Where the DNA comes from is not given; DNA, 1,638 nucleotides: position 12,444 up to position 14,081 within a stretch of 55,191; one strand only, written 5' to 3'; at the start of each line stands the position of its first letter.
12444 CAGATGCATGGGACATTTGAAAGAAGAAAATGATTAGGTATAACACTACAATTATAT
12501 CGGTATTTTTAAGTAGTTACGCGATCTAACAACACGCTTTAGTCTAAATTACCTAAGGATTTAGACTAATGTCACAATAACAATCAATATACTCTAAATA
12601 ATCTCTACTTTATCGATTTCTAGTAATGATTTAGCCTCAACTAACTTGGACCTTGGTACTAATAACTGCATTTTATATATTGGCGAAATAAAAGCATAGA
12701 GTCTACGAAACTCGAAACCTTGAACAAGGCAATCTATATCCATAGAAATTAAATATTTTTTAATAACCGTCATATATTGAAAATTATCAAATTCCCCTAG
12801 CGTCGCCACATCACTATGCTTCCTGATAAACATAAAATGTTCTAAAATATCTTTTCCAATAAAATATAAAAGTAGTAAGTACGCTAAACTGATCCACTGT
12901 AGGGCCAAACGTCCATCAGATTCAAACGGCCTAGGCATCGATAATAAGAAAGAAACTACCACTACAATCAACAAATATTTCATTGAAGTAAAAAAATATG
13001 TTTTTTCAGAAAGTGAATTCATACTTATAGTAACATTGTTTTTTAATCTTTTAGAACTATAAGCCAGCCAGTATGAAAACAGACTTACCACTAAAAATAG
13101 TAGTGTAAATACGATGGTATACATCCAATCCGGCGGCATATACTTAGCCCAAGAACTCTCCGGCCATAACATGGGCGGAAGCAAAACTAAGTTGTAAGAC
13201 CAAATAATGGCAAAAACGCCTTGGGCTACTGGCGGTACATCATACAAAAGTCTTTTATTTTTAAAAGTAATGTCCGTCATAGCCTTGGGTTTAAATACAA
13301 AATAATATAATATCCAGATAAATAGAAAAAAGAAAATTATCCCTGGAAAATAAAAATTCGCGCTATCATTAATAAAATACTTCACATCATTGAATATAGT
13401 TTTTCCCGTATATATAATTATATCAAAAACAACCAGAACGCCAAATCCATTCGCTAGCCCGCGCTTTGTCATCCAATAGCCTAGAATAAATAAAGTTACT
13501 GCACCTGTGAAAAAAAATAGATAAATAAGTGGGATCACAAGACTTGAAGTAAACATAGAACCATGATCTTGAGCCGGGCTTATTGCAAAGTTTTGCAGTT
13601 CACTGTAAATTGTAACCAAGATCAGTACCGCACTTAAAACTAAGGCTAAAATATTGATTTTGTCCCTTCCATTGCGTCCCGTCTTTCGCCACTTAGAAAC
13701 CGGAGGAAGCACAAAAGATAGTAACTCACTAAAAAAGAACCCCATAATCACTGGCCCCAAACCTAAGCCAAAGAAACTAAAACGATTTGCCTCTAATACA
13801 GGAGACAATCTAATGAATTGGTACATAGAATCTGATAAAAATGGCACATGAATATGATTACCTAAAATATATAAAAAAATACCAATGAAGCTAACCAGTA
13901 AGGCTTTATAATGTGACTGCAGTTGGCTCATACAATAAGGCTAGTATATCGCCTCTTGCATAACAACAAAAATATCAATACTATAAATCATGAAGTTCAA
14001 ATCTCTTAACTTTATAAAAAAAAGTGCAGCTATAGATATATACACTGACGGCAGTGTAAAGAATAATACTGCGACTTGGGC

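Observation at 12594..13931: Orphan, highly divergent SecY-like channel fused to a DUF2007-like cytoplasmic tail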

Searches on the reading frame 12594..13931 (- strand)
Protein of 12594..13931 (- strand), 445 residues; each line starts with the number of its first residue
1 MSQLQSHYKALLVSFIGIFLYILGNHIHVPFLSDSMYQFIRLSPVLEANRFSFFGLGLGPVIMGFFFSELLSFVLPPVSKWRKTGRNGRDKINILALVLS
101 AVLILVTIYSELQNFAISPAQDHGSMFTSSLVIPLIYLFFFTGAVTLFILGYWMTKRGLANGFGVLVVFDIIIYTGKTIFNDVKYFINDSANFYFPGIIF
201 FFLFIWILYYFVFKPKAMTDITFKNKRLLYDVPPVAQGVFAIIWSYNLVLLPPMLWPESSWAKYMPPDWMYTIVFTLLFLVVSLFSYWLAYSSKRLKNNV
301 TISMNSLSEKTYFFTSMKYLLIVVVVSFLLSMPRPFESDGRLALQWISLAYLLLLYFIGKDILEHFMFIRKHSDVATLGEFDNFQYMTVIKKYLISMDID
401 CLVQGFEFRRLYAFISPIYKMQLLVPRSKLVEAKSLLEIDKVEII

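Call 3: search_protein_families(library=pfam, proteins=[window:12594-13931:-], max_evalue=10)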
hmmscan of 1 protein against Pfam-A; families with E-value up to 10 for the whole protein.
window:12594-13931:- (445 aa): 2 families
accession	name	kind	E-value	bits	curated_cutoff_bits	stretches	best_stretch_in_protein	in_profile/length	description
PF00344.25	SecY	-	4.5e-16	59.5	32.2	1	52-295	1-233/306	SecY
PF06129.17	Chordopox_G3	-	0.41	11.8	22.3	1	198-225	5-32/108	Chordopoxvirus G3 protein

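Call 4: search_protein_families(library=ncbifam, proteins=[window:12594-13931:-], max_evalue=10)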
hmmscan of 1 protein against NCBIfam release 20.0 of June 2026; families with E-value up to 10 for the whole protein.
window:12594-13931:- (445 aa): 4 families
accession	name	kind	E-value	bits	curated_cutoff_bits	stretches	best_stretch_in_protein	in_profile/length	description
TIGR00967.1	3a0501s007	equivalog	3.6e-14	52.5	253.6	1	11-222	4-229/414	preprotein translocase subunit SecY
NF033556.1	MerTP_fusion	equivalog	0.039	13.6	180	1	261-330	30-93/186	mercuric transport protein MerTP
TIGR02976.1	phageshock_pspB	equivalog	0.11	12.8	51.7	0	270-299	5-33/75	envelope stress response membrane protein PspB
TIGR03943.1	TIGR03943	equivalog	3.8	6.8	88.8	1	267-338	11-79/221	TIGR03943 family putative permease subunit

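Call 5: search_solved_structures(query=window:12594-13931:-, max_evalue=10, show_alignments=3)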
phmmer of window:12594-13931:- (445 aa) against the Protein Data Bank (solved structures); distinct sequences matched with E-value up to 10: 13.
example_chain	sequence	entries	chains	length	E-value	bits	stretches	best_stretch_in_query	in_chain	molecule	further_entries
3j45_y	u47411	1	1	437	2.1e-05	27.3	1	48-216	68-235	Protein translocase subunit SecY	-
5nco_g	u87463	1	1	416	2.5e-05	27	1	48-217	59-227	Protein translocase subunit SecY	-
5mg3_Y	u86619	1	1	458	2.5e-05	27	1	48-216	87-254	Protein translocase subunit SecY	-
4v6m_BA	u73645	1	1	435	2.6e-05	27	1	48-216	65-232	Preprotein translocase secY subunit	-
3j46_y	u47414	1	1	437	3.1e-05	26.7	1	48-216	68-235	Protein translocase subunit SecY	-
5abb_A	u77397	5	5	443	4.9e-05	26.1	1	48-217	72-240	PROTEIN TRANSLOCASE SUBUNIT SECY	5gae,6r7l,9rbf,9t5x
2akh_Y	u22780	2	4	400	6.8e-05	25.6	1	51-216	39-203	Preprotein translocase secY subunit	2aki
5xc5_A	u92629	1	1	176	1.3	11.5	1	154-190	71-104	Probable Rab-related GTPase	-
5xc3_A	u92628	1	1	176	1.3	11.4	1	154-190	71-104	Probable Rab-related GTPase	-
3din_C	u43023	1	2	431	1.6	11.2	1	49-172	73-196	Preprotein translocase subunit SecY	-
2zjs_Y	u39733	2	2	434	2.3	10.7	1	46-207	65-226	Preprotein translocase SecY subunit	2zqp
5aww_Y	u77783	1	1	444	2.7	10.5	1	46-207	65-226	Protein translocase subunit SecY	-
5ch4_Y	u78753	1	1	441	3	10.3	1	46-207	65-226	Protein translocase subunit SecY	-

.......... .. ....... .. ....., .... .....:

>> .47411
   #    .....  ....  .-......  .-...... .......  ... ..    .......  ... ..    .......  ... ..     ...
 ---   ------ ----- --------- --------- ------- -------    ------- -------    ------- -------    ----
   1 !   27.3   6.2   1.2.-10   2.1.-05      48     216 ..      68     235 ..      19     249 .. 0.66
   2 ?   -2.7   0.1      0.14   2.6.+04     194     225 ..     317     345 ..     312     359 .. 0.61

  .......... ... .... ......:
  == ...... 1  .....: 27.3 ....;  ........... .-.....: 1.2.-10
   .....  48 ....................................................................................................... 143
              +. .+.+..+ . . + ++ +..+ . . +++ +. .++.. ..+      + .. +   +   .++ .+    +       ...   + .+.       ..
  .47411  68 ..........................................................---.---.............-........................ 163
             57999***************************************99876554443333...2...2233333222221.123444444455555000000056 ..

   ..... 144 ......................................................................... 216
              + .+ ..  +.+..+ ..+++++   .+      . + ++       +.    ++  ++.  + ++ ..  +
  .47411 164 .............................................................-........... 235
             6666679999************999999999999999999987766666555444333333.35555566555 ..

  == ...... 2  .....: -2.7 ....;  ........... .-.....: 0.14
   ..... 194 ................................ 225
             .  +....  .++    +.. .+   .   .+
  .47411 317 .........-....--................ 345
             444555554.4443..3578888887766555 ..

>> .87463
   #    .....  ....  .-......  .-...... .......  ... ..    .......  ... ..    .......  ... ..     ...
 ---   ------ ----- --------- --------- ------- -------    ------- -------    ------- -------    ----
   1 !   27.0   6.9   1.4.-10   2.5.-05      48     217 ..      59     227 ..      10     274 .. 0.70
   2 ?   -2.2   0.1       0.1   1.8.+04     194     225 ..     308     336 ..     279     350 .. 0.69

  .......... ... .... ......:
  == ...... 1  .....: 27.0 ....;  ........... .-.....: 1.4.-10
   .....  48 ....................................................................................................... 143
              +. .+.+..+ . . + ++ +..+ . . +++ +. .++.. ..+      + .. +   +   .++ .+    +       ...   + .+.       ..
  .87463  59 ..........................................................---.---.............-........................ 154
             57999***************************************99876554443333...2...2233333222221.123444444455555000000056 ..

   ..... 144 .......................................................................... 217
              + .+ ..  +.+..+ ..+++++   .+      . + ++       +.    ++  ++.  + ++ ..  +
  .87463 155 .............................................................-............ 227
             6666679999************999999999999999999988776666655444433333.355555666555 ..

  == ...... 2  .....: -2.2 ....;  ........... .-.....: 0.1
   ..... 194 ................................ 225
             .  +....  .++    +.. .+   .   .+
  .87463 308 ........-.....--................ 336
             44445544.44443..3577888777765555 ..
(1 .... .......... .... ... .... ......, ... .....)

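Call 6: find_homologous_proteins(query=window:12594-13931:-, max_evalue=0.001)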
Query window:12594-13931:- (445 aa): 3 proteins with E <= 0.001 among 8000 candidates.
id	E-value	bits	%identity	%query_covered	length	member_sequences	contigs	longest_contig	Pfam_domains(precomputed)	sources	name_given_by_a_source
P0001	2.7e-288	974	100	100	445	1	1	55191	PF00344.26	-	-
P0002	6.9e-191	653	65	100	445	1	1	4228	PF00344.26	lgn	-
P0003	7.4e-116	406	44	96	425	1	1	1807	PF00344.26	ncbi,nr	ncbi:MAG: hypothetical protein KDD37_11780, partial [Bdellovibrionales bacterium]|nr:hypothetical pr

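Call 14: find_related_loci(query=A1, collection=genome_contigs, flank=8000)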
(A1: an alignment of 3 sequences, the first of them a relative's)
Query A1 (445 aa) in genome_contigs; peptide patterns used: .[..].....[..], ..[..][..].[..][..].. (x = any residue, [..] = any of these).
150 stretches matched a pattern; 1 encode a relative of the query (tblastn E <= 1e-3); 1 distinct loci.
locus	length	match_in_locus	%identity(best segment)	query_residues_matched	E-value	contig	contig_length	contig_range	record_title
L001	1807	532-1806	44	1-428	3e-130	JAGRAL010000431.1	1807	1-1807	MAG: Bdellovibrionales bacterium isolate HKST-UBA17 2011-04-20_1_(paired)_contig_585480, whole genome shotgun sequence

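Call 16: find_encoding_contigs(protein=P0002, flank=10000)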
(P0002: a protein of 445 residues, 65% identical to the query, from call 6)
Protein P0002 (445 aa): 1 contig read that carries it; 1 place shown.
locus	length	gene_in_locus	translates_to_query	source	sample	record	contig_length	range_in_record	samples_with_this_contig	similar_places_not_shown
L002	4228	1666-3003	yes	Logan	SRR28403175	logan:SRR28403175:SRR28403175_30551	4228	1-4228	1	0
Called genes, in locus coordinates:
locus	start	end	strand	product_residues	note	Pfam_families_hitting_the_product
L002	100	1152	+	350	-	-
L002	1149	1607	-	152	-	PF00075:RNase_H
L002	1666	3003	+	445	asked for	PF00344:SecY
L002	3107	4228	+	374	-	?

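Call 18: predict_structure(alignment_id=A1)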
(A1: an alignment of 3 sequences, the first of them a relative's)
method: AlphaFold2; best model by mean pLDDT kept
length: 445 residues; sequences in the alignment: 3
mean_pLDDT: 51.3   pTM: 0.45
mean pLDDT of the five models: 51.3, 45.3, 40.7, 40.3, 39.6
residues with pLDDT >= 90: 0; 70-90: 70; 50-70: 130; < 50: 245
segments of 3 or more residues with pLDDT < 50: 1-58, 112-134, 142-144, 146-148, 150-202, 235-272, 330-352, 406-419, 441-445
pLDDT, mean of each block of 10 residues (from residue 1): 31 33 32 34 36 44 51 62 60 64 59 41 42 48 49 43 36 38 39 43 51 57 77 50 40 37 38 51 51 54 70 65 52 40 40 52 68 77 70 87 58 40 82 79 31
secondary structure, 60 per line:
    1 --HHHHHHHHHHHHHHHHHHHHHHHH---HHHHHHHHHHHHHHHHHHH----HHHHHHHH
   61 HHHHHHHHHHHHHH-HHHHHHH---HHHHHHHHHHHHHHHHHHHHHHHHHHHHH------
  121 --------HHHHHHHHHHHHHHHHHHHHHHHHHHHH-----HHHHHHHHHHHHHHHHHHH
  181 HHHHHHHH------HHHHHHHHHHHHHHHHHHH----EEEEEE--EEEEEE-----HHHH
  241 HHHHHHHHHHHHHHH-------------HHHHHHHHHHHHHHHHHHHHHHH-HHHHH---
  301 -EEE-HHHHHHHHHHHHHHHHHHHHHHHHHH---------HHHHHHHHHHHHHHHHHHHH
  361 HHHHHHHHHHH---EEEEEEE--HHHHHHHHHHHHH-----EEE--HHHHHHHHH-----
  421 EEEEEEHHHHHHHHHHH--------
elements in order: H3-26 H30-48 H53-74 H76-82 H86-114 H129-156 H162-188 H195-213 E218-223 E226-231 H237-255 H269-291 H293-297 E302-304 H306-331 H341-371 E375-381 H384-396 E402-404 H407-415 E421-426 H427-437

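Call 22: search_protein_representatives(alignment_id=A1)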
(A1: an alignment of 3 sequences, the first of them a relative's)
Query: 3 sequences, 445 profile positions. Proteins with E-value up to 0.001 (for the whole library): 968; up to 1e-10: 183; up to 1e-30: 21. The best 150 are listed.
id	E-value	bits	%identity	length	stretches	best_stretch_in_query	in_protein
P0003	6.0e-225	764.0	-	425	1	1-428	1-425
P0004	1.3e-82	294.9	-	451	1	7-442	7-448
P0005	4.1e-52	194.3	-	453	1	6-441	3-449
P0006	9.2e-49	183.3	-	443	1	2-444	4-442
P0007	1.4e-46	176.1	-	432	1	43-435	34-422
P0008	5.3e-46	174.2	-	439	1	2-440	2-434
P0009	7.4e-44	167.1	-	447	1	5-444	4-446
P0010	2.5e-43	165.4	-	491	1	3-445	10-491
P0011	3.0e-42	161.8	-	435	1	39-434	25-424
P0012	1.8e-40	156.0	-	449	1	10-445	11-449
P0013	3.5e-40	155.0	-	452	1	6-445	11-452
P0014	7.2e-38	147.4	-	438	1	16-442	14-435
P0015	1.8e-37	146.1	-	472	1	56-445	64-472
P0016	4.2e-37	144.8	-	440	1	8-445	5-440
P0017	2.5e-36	142.3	-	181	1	269-445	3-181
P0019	4.1e-34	135.0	-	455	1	54-441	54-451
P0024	2.6e-30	122.5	-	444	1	11-444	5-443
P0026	2.9e-29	119.0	-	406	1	50-445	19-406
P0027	3.0e-29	118.9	-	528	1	49-438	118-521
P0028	1.4e-28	116.7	-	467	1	9-428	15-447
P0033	5.7e-27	111.5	-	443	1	17-438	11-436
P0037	3.6e-26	108.8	-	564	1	14-438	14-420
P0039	1.9e-25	106.5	-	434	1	16-436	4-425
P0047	1.9e-23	99.9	-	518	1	41-435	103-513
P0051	3.4e-23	99.0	-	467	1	7-437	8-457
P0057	4.4e-22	95.3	-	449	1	11-437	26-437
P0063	3.6e-21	92.3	-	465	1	48-428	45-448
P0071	1.5e-20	90.3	-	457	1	22-437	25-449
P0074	5.8e-20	88.3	-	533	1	33-438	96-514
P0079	1.9e-19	86.6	-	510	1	50-437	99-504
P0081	2.3e-19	86.3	-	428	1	50-444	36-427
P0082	2.5e-19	86.2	-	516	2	4-206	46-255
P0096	1.2e-17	80.7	-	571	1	8-438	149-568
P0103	5.5e-17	78.5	-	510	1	50-439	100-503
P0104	6.2e-17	78.4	-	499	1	46-438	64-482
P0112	3.0e-16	76.1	-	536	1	50-437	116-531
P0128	5.4e-14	68.7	-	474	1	39-443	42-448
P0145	1.8e-12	63.6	-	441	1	16-438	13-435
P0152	4.3e-12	62.4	-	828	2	43-207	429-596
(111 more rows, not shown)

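Call 26: search_protein_families(library=pfam, alignment_id=A2, max_evalue=0.01)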
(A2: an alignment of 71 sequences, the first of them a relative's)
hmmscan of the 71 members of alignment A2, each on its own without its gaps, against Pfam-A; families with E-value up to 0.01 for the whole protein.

A. member 1, P0001 (445 aa): 1 family
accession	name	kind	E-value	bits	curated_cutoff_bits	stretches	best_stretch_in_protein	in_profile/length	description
PF00344.25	SecY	-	4.5e-16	59.5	32.2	1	52-295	1-233/306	SecY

B. families by the number of members that match (of 71 scanned): 7 families
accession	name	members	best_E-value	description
PF00344.25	SecY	71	3.8e-45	SecY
PF09413.15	DUF2007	43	1.4e-08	Putative prokaryotic signal transducing protein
PF06772.16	LtrA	1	0.0023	Bacterial low temperature requirement A protein (LtrA)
PF25008.1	DUF7784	1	0.0048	Domain of unknown function (DUF7784)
PF15420.11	Abhydrolase_9_N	1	0.0049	Alpha/beta-hydrolase family N-terminus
PF23346.1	DUF7087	1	0.0074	Integral membrane domain of unknown function (DUF7087)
PF00335.26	Tetraspanin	1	0.008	Tetraspanin family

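Call 28: find_homologous_proteins(query=A2, max_evalue=1e-10)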
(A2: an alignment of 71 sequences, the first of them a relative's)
Query A2 (71 sequences) (445 aa, profile of the alignment): 11 proteins with E <= 1e-10 among 8000 candidates.
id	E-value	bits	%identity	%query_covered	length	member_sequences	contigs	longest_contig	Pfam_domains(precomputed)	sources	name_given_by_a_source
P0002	1.5e-120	421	65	100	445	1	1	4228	PF00344.26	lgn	-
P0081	8.4e-120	419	23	65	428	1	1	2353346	PF00344.26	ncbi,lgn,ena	-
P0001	6.9e-119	416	100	100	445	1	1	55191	PF00344.26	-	-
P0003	9.1e-116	406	44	96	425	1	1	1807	PF00344.26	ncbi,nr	ncbi:MAG: hypothetical protein KDD37_11780, partial [Bdellovibrionales bacterium]|nr:hypothetical pr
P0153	3.6e-47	179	25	28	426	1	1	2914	PF00344.26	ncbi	-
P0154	2.1e-42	164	22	64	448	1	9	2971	PF00344.26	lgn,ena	-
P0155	7.8e-37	145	24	40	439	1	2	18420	PF00344.26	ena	-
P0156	6.1e-35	139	22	80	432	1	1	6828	PF00344.26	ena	-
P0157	6.3e-35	139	21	80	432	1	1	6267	PF00344.26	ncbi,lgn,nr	ncbi:MAG: preprotein translocase subunit SecY [Clostridiales bacterium]|nr:preprotein translocase su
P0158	1.8e-25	108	26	27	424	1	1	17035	PF00344.26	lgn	-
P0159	5.5e-13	67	21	23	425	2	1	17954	PF00344.26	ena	-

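Call 30: find_encoding_contigs(protein=P0081, flank=10000)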
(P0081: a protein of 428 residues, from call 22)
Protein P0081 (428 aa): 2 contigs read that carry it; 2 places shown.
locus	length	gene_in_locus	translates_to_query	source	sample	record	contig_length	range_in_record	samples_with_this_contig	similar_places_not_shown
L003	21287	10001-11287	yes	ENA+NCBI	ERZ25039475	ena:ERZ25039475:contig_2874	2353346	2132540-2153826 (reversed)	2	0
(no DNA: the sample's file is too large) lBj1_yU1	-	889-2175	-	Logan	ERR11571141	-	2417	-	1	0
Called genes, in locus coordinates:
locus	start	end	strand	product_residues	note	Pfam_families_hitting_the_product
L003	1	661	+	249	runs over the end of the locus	PF02405:MlaE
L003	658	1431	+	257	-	PF00005:ABC_tran, PF13304:AAA_21 (weak)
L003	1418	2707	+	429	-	PF02470:MlaD, PF28544:Helical_needle (faint)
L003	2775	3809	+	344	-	PF01073:3Beta_HSD, PF01370:Epimerase, PF02719:Polysacc_synt_2, PF04321:RmlD_sub_bind, PF07993:NAD_binding_4, PF16363:GDP_Man_Dehyd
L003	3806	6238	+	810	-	PF02558:ApbA (faint), PF03721:UDPG_MGDP_dh_N, PF03807:F420_oxidored (faint), PF00984:UDPG_MGDP_dh, PF03720:UDPG_MGDP_dh_C, PF01073:3Beta_HSD (weak), PF01370:Epimerase, PF16363:GDP_Man_Dehyd, +1 more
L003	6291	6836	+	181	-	PF04362:Iron_traffic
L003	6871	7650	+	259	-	PF09335:VTT_dom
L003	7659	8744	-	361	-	PF01078:Mg_chelatase (faint), PF13191:AAA_16 (weak), PF07724:AAA_2, PF13401:AAA_22 (weak), PF00004:AAA, PF10431:ClpB_D2-small (faint)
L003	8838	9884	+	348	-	PF23914:TPR_CcmH_CycH (faint), PF07719:TPR_2 (faint), PF13428:TPR_14 (faint), PF13432:TPR_16 (weak), PF00515:TPR_1 (faint), PF13414:TPR_11 (faint)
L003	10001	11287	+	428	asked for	PF00344:SecY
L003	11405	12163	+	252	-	PF01209:Ubie_methyltran, PF13489:Methyltransf_23, PF13847:Methyltransf_31, PF08241:Methyltransf_11, PF08242:Methyltransf_12, PF13649:Methyltransf_25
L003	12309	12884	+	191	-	-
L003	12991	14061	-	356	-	PF00108:Thiolase_N (weak), PF08545:ACP_syn_III, PF08541:ACP_syn_III_C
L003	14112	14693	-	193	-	PF20094:GWxTD_dom (weak)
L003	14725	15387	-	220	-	PF01227:GTP_cyclohydroI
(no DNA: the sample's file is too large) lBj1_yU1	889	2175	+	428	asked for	PF00344:SecY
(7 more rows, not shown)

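Call 31: list_cluster_members(proteins=[P0081, P0003, P0155, P0158, P0159, P0153, P0154])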
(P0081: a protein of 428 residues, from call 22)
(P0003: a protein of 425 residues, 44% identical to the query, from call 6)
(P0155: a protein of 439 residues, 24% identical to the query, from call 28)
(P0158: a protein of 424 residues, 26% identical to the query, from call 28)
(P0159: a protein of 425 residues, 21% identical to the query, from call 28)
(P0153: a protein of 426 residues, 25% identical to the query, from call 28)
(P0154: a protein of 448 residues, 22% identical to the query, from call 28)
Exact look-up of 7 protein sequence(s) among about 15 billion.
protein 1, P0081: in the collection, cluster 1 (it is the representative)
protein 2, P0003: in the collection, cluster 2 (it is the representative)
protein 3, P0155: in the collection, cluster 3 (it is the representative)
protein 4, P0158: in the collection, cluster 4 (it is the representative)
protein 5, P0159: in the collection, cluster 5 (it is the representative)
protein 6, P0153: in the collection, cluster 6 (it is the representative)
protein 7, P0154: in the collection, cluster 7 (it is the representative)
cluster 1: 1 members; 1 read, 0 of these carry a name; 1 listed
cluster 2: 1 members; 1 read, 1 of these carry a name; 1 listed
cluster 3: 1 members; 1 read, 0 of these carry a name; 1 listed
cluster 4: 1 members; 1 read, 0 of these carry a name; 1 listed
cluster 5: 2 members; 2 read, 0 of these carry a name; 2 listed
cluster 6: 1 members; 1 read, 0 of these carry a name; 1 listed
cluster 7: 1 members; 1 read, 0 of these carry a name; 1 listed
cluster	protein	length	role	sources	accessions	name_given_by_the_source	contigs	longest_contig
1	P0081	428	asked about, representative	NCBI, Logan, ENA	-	-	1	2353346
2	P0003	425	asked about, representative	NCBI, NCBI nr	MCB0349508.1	MAG: hypothetical protein KDD37_11780, partial [Bdellovibrionales bacterium] | hypothetical protein [Bdellovibrionales bacterium]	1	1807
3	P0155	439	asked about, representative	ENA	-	-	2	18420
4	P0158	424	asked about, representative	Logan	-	-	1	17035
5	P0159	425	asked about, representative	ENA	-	-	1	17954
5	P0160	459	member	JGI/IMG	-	-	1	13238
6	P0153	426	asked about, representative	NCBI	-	-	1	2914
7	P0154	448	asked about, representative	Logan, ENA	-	-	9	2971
